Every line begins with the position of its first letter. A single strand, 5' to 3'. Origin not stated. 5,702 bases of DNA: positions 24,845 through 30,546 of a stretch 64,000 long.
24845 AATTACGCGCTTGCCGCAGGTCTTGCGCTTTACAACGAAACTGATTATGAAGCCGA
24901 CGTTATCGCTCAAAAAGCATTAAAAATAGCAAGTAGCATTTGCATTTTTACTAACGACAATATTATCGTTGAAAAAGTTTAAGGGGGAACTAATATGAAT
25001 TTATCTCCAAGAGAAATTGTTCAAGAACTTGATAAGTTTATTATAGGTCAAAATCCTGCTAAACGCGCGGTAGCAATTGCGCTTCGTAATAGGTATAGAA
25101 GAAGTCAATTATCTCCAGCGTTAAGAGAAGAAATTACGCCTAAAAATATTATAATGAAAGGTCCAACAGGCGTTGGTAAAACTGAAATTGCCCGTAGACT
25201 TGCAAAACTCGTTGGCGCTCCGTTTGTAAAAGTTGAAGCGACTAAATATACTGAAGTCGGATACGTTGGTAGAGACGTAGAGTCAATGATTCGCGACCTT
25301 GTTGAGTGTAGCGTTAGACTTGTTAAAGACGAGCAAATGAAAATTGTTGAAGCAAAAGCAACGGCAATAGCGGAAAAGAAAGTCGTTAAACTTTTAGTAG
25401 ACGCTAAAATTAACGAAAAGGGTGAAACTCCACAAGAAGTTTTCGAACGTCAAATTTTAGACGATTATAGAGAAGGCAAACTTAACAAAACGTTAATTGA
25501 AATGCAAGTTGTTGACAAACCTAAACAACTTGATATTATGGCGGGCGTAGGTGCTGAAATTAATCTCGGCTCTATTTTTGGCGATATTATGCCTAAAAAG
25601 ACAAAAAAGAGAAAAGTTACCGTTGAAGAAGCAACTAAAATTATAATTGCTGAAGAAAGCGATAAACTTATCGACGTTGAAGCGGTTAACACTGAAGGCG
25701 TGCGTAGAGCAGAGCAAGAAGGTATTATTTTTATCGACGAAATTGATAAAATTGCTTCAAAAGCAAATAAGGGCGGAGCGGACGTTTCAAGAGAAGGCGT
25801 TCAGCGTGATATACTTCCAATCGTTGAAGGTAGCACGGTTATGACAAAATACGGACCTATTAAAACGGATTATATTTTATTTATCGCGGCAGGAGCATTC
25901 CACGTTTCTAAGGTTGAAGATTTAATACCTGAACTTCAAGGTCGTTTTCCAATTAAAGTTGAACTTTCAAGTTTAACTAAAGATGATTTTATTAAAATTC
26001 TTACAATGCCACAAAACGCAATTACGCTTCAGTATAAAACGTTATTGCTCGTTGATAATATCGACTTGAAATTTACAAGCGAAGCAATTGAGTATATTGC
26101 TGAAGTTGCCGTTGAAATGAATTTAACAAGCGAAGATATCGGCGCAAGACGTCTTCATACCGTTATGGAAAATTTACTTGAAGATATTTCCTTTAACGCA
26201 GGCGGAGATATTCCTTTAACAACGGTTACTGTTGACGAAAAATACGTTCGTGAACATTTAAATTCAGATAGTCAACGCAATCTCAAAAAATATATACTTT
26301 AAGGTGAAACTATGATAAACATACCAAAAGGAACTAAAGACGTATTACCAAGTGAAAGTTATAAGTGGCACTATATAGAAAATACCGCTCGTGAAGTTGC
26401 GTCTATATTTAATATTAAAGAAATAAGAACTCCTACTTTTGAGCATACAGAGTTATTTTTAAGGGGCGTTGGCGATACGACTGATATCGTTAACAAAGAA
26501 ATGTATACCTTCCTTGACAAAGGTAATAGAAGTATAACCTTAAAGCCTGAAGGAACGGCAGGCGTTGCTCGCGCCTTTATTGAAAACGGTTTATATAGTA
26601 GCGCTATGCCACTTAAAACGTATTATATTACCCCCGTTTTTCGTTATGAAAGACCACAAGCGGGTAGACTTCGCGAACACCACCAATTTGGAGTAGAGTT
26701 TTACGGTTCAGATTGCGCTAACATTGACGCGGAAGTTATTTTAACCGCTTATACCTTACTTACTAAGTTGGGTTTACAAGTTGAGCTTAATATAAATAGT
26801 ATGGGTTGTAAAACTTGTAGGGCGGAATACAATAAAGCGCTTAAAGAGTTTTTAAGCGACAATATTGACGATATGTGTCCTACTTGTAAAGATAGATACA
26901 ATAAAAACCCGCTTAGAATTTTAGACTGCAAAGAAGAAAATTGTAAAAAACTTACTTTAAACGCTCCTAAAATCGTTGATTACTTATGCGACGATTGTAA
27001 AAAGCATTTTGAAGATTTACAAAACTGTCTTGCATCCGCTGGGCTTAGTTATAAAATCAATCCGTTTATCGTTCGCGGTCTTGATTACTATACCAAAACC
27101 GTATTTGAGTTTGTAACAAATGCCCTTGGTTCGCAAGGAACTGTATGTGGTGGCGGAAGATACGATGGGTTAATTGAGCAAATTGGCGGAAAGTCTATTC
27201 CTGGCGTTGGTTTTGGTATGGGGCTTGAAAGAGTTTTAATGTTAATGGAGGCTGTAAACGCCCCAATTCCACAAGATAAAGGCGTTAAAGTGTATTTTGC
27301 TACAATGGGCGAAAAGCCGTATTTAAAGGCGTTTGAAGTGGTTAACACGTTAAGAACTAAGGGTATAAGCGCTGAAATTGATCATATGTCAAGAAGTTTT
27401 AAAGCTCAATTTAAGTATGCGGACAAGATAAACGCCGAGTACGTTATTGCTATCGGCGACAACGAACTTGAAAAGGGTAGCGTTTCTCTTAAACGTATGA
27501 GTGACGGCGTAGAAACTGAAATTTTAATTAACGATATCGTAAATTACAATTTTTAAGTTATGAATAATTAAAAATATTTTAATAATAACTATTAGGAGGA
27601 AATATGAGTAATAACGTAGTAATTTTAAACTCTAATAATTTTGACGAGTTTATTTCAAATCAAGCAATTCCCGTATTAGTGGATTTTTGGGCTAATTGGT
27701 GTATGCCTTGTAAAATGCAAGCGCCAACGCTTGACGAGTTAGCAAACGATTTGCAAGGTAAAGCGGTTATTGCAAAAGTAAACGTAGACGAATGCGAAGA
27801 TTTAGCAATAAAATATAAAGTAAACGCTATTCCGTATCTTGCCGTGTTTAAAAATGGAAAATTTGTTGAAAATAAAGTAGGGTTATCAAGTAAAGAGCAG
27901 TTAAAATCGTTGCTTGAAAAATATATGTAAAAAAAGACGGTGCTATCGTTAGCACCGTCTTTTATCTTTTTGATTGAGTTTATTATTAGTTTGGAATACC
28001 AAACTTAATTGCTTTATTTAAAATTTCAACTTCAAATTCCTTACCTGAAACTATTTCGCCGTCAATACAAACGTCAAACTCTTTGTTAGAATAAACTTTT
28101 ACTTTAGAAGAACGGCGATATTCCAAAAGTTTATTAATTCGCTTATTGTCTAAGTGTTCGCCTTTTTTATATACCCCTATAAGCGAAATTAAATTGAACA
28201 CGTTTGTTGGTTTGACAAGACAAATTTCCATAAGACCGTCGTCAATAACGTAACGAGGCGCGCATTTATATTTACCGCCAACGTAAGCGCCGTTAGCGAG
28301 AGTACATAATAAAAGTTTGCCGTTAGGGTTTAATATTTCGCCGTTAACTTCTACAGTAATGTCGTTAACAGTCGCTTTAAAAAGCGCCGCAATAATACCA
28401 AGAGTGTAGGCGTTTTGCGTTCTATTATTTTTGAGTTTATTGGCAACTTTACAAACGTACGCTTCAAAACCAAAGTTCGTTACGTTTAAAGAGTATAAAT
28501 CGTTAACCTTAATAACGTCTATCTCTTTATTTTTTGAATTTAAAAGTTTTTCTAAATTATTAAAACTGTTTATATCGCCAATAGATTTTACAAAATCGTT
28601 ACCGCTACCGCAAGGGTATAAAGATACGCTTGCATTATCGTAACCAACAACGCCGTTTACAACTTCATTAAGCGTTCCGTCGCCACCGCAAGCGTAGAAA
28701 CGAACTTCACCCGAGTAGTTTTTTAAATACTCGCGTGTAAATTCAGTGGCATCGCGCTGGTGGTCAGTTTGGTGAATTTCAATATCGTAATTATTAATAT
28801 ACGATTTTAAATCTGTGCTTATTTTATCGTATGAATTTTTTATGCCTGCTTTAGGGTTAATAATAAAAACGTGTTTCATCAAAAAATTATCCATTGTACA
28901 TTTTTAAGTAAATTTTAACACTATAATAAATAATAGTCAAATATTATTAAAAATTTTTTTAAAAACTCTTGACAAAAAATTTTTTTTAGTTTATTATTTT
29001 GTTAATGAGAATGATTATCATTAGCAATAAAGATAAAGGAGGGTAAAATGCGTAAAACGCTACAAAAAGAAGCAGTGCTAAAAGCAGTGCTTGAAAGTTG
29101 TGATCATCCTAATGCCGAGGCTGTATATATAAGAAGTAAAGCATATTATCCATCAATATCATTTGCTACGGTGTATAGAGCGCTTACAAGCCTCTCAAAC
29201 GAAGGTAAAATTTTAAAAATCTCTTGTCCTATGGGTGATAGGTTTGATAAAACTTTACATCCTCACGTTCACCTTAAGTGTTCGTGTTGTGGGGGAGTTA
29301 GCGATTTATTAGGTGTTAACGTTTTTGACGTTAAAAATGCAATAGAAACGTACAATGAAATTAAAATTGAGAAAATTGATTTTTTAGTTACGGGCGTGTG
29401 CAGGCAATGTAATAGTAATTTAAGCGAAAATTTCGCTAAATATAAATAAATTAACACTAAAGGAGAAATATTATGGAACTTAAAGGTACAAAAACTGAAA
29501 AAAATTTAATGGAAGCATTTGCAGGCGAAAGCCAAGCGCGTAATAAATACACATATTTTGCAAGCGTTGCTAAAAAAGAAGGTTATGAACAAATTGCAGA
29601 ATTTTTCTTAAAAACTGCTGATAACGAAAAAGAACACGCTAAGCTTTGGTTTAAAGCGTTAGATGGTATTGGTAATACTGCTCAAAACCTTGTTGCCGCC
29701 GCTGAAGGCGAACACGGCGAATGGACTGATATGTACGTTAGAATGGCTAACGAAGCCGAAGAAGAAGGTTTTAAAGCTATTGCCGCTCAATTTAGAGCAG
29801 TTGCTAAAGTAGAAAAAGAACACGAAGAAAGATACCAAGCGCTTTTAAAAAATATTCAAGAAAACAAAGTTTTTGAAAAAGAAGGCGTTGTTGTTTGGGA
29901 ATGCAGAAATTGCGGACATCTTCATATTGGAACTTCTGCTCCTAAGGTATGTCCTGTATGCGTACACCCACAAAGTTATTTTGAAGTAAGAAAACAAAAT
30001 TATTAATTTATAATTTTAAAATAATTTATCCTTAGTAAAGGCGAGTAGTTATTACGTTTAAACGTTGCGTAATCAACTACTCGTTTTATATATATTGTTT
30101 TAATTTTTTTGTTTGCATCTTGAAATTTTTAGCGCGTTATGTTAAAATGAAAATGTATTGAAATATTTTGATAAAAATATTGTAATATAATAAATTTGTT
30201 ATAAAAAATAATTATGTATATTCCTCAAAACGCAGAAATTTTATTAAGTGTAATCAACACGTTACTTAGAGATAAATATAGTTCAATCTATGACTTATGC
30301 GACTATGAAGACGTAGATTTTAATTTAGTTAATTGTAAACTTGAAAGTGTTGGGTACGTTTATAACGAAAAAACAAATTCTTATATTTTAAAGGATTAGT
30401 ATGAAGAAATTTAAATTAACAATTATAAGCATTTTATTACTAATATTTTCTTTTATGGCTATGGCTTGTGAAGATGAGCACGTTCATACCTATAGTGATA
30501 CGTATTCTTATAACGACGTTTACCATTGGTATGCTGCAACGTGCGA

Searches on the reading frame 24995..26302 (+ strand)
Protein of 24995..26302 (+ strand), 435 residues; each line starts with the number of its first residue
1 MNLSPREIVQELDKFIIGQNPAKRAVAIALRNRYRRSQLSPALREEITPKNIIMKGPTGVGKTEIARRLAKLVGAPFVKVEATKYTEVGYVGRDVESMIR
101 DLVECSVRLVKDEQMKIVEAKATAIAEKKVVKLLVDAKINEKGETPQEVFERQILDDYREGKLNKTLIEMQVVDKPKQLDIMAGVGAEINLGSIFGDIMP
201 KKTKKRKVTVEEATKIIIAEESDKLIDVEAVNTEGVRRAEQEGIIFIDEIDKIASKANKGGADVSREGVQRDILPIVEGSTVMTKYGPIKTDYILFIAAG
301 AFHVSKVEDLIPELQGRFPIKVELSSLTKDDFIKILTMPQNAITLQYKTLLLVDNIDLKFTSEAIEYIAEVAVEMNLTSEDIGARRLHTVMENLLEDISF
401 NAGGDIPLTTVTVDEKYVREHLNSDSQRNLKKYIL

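Call 16: search_protein_families(library=pfam, proteins=[window:24995-26302:+])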
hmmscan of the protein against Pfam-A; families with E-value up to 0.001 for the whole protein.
window:24995-26302:+ (435 aa): 6 families
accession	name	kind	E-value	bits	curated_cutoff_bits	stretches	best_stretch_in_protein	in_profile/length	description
PF07724.20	AAA_2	-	5.3e-32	111.6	27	2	203-320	29-165/166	AAA domain (Cdc48 subfamily)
PF00004.35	AAA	-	2.1e-15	57.8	21.2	2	237-324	51-129/131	ATPase family associated with various cellular activities (AAA)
PF07728.20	AAA_5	-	2.8e-08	34.3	22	1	51-87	1-38/139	AAA domain (dynein-related subfamily)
PF13401.12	AAA_22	-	2.5e-05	25.1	27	0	50-99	6-58/130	AAA domain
PF10431.15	ClpB_D2-small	-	6.9e-05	23.3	21.9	1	327-397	1-62/81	C-terminal, D2-small domain, of ClpB protein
PF01078.27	Mg_chelatase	-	0.00031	20.7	20.3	0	50-86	23-58/207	Magnesium chelatase, subunit ChlI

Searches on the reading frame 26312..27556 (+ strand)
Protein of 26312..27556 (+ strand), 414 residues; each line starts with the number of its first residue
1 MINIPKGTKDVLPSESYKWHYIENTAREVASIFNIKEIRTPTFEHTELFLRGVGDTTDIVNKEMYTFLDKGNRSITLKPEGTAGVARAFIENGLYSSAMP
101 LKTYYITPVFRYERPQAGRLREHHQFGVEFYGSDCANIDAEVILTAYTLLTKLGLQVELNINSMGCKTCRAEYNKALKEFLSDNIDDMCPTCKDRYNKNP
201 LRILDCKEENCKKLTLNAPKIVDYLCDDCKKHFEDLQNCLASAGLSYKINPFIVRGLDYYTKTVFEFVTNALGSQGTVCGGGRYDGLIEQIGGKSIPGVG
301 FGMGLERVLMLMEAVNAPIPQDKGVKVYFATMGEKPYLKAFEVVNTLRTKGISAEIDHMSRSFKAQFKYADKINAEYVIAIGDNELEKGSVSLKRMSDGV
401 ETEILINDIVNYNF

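Call 16: search_protein_families(library=pfam, proteins=[window:26312-27556:+])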
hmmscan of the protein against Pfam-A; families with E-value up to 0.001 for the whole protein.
window:26312-27556:+ (414 aa): 5 families
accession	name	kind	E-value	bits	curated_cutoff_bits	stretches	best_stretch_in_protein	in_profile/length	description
PF13393.11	tRNA-synt_His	-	1.1e-40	140.2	25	1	7-308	1-308/308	Histidyl-tRNA synthetase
PF00587.30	tRNA-synt_2b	-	1.1e-18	68.4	29.3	1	65-312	1-175/179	tRNA synthetase class II core domain (G, H, P, S and T)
PF03129.25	HGTP_anticodon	-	6.7e-14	52.3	21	1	327-411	2-89/94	Anticodon binding domain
PF01409.25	tRNA-synt_2d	-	0.00011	22.3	19.8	0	290-315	203-229/246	tRNA synthetases class II core domain (F)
PF00152.25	tRNA-synt_2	-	0.00078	19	25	0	102-187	93-170/308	tRNA synthetases class II (D, K and N)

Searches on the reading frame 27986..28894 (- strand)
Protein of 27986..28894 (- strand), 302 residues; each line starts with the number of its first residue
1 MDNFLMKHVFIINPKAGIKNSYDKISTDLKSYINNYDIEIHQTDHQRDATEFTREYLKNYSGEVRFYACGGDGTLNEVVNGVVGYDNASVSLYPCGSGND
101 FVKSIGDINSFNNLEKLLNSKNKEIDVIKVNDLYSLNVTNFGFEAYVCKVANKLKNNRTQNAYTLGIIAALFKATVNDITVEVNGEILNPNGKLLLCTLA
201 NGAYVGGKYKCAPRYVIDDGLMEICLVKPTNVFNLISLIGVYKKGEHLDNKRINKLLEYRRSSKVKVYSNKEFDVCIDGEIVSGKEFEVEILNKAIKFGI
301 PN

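Call 16: search_protein_families(library=pfam, proteins=[window:27986-28894:-])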
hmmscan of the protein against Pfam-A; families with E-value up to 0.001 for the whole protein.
window:27986-28894:- (302 aa): 2 families
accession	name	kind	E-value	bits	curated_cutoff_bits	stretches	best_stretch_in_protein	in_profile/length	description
PF00781.29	DAGK_cat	-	6.4e-21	74.7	23.6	1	9-130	3-125/125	Diacylglycerol kinase catalytic domain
PF19279.4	YegS_C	-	1.2e-17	64.5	27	1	140-296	4-154/158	YegS C-terminal NAD kinase beta sandwich-like domain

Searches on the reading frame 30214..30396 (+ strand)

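Call 76: search_protein_families(library=pfam, proteins=[window:30214-30396:+], max_evalue=0.0001)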
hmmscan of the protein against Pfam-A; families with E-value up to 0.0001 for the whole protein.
window:30214-30396:+ (61 aa): 1 family
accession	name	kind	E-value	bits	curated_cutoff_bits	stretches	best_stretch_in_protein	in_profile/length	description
PF14056.11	DUF4250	-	1.2e-16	60.9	27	1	3-57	1-55/55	Domain of unknown function (DUF4250)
